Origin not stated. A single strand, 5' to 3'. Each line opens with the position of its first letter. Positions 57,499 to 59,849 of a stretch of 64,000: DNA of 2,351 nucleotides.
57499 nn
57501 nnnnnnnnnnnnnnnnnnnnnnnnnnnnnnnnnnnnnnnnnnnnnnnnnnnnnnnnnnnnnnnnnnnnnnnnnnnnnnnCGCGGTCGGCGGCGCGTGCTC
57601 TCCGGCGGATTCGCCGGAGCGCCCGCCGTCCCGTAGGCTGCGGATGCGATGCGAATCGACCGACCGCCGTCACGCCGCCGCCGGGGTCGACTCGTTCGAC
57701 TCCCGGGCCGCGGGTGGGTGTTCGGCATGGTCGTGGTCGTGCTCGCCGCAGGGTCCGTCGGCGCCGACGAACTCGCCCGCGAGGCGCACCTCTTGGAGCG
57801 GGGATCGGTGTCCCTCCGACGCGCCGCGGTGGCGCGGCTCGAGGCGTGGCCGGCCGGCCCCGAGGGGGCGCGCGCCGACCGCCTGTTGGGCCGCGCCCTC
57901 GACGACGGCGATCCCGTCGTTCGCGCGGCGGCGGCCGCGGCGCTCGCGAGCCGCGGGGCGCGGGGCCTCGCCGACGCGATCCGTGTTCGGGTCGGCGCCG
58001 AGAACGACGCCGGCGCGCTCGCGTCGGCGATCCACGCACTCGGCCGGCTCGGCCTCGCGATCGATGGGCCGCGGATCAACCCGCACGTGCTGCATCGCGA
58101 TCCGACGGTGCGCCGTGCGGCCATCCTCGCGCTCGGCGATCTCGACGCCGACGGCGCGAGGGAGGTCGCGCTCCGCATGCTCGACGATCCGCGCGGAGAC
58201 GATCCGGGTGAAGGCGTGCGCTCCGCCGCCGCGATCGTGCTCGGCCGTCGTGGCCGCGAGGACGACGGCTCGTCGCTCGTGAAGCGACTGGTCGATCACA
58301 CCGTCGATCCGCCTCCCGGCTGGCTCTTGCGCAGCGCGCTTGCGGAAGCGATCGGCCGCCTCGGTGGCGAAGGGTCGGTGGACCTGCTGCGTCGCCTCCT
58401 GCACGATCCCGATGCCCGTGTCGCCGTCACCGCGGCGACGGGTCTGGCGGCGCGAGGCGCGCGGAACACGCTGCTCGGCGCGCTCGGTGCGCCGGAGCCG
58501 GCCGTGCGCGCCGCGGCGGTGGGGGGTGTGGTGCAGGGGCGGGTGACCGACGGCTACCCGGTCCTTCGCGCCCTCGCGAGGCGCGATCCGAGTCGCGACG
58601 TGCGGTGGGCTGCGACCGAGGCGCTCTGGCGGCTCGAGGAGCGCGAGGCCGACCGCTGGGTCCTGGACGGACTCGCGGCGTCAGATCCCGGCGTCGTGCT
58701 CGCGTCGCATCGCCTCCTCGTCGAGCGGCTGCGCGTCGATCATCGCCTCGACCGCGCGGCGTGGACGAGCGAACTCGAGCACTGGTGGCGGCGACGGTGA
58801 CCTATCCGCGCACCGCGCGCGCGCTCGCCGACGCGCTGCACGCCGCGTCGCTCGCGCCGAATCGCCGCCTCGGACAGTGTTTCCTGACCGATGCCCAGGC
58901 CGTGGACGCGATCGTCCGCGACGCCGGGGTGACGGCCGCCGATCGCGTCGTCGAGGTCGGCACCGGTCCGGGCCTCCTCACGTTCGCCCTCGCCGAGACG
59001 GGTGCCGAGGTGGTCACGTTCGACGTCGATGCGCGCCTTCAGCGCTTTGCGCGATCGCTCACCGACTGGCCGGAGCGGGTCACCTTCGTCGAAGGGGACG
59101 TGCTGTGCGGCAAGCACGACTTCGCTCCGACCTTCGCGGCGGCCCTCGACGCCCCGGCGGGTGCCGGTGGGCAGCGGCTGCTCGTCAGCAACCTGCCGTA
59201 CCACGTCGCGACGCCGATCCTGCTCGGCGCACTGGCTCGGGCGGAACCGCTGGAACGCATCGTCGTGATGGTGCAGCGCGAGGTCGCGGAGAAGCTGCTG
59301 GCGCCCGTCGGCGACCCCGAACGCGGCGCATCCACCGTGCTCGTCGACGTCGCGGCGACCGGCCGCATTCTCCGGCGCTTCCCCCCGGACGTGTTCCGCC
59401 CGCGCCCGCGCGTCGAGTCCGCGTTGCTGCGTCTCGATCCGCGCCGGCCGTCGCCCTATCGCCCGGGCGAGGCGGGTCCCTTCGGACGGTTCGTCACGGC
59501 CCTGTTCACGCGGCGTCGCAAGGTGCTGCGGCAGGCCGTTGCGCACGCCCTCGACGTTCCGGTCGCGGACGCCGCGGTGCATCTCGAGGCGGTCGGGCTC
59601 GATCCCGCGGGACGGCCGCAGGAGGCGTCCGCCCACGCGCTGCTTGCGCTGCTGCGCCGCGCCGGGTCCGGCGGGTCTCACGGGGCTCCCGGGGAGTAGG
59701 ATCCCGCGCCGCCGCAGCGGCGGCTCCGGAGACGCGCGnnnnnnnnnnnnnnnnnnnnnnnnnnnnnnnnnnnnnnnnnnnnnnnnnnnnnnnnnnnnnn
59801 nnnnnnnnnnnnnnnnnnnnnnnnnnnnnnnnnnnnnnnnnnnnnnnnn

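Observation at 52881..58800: Ser/Thr kinase - YkgJ Cys-cluster protein - secreted VIT/vWA protein - HEAT-repeat protein block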

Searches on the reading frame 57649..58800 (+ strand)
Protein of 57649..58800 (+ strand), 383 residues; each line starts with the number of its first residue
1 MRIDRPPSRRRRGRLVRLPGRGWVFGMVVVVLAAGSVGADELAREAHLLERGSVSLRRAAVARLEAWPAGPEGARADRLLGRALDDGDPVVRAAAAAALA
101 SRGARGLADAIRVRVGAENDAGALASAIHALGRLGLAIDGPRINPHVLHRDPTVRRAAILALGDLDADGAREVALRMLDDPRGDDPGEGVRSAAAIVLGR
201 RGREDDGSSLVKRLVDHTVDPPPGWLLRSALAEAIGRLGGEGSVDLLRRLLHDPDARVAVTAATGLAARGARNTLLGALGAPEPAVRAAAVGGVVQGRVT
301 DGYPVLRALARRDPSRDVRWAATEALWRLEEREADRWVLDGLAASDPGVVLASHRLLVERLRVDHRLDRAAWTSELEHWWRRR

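Call 8: search_protein_families(library=pfam, proteins=[window:57649-58800:+], max_evalue=0.01)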
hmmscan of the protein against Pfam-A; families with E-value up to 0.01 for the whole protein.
window:57649-58800:+ (383 aa): 4 families
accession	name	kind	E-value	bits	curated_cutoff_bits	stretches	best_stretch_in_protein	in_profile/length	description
PF13646.12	HEAT_2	-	1.1e-26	93.4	27.7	4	149-217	11-74/88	HEAT repeats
PF02985.28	HEAT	-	4.2e-14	51.8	23.5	0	82-100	7-25/31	HEAT repeat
PF13513.12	HEAT_EZ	-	3.2e-05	24.8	27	0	152-200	1-54/55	HEAT-like repeat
PF00514.29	Arm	-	0.0018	18.7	20.6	0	241-266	11-36/41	Armadillo/beta-catenin-like repeat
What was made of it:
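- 57649..58800 (+): HEAT-repeat protein with an Arg-rich N-terminus followed by one hydrophobic segment (signal peptide or anchor). HEAT_2 1e-26 in 4 stretches (call 8).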

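Call 9: search_protein_families(library=ncbifam, proteins=[window:57649-58800:+], max_evalue=0.01)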
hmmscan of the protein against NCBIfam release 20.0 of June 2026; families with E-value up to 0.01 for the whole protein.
window:57649-58800:+ (383 aa): 3 families
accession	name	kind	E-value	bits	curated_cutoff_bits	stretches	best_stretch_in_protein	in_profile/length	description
NF045915.1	PhycobilmeDegNblB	equivalog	5.2e-10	39.2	300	0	192-262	148-212/214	phycobilisome degradation protein NblB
NF010374.0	PRK13800.1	equivalog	5.7e-06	24.9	1196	0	72-175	773-876/898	fumarate reductase/succinate dehydrogenase flavoprotein subunit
NF058502.1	phyc_lyase_CpcE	equivalog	0.0018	17.9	330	0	189-271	17-102/260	C-phycocyanin alpha-cysteine-84 phycocyanobilin lyase subunit CpcE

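Call 88: search_protein_families(library=padloc, proteins=[window:57649-58800:+], max_evalue=0.001)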
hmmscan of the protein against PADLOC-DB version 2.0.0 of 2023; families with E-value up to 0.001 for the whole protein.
window:57649-58800:+ (383 aa): 1 family
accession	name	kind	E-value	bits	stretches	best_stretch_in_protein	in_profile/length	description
PDLC02919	HEAT-ARM_XIII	-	1.5e-10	37.2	1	228-332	719-818/1972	-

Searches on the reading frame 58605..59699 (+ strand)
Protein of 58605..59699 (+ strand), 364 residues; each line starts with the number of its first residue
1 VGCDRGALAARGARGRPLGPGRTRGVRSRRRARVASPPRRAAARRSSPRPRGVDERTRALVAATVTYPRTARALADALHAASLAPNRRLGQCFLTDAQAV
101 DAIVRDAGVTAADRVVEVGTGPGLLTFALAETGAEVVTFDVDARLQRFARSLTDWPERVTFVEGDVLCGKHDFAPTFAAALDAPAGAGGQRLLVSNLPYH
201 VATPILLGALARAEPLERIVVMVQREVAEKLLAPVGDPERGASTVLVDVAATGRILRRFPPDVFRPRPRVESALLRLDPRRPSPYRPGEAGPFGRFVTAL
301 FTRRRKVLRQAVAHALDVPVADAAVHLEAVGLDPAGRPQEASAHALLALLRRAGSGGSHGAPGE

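Call 8: search_protein_families(library=pfam, proteins=[window:58605-59699:+], max_evalue=0.01)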
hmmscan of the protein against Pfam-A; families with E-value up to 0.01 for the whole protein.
window:58605-59699:+ (364 aa): 5 families
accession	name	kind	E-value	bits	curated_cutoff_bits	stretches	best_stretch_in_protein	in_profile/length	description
PF00398.26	RrnaAD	-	4.3e-38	131.4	24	1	86-315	5-226/263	Ribosomal RNA adenine dimethylase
PF13649.12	Methyltransf_25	-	1.2e-05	26.3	27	1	115-167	1-56/97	Methyltransferase domain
PF08241.18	Methyltransf_11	-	0.00041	21.4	21.2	1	116-166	1-51/95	Methyltransferase domain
PF13847.12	Methyltransf_31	-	0.0027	17.8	27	1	112-166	4-63/145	Methyltransferase domain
PF13489.12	Methyltransf_23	-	0.0039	17.4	27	1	72-149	7-60/164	Methyltransferase domain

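Call 9: search_protein_families(library=ncbifam, proteins=[window:58605-59699:+], max_evalue=0.01)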
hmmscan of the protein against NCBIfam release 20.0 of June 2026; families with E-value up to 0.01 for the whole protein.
window:58605-59699:+ (364 aa): 27 families (the best 25 are shown)
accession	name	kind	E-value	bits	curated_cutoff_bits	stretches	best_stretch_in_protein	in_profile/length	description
TIGR00755.1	ksgA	equivalog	2.7e-54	184.2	171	1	84-351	2-254/256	16S rRNA (adenine(1518)-N(6)/adenine(1519)-N(6))-dimethyltransferase RsmA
NF000499.2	Erm23S_rRNA_broad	equivalog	4.1e-34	118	212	1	89-349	1-240/244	23S ribosomal RNA methyltransferase Erm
NF011486.0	PRK14896.1-1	equivalog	5.8e-29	101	450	1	76-323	12-247/284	16S ribosomal RNA methyltransferase A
NF000337.1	erm_SHROVE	exception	3.1e-19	69.3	320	1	86-324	3-223/248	ErmE/ErmH/ErmO/ErmR family 23S rRNA (adenine(2058)-N(6))-methyltransferase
NF042988.1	Erm46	exception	1.7e-16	60.3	503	1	87-316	9-216/255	23S rRNA (adenine(2058)-N(6))-methyltransferase Erm(46)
NF042938.1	Erm55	exception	5.6e-14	51.8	525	1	86-315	8-215/270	23S rRNA (adenine(2058)-N(6))-methyltransferase Erm(55)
NF012220.1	erm_B_23S_MT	exception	8.9e-10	38.5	525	1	86-278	4-176/245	23S rRNA (adenine(2058)-N(6))-methyltransferase Erm(B)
NF000412.1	Erm43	exception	5.8e-09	35.8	500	1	88-282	7-181/243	23S rRNA (adenine(2058)-N(6))-methyltransferase Erm(43)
NF012222.1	erm_A_23S_MT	exception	2.2e-08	33.9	475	1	88-282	7-181/243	23S rRNA (adenine(2058)-N(6))-methyltransferase Erm(A)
NF000411.1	Erm45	exception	3.4e-08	33.6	525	1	86-277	4-175/245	23S rRNA (adenine(2058)-N(6))-methyltransferase Erm(45)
NF012219.1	erm_C_23S_MT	exception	3.5e-07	30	530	1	89-280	8-179/244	23S rRNA (adenine(2058)-N(6))-methyltransferase Erm(C)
NF012223.0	erm_F_23S_MT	exception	3.8e-07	29.7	575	1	85-277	7-182/266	23S rRNA (adenine(2058)-N(6))-methyltransferase Erm(F)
NF043040.1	corrin_prot_MT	hypoth_equivalog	7e-07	28.9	180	1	102-164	33-97/216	corrinoid protein-associated methyltransferase CpaM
NF011489.0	PRK14896.1-5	equivalog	2.8e-06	27.1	236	1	193-281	77-159/217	16S ribosomal RNA methyltransferase A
NF000087.1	ErmO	exception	1.8e-05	24.3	450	1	86-290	8-195/259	23S rRNA (adenine(2058)-N(6))-methyltransferase Erm(O)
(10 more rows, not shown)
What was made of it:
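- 58797..59699 (+): rsmA/ksgA, the 16S rRNA dimethyltransferase. It forms the 3' boundary of the block and is followed by dnaG and rpoD. TIGR00755 at 184.2 bits, above the 171 cut-off (call 9).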
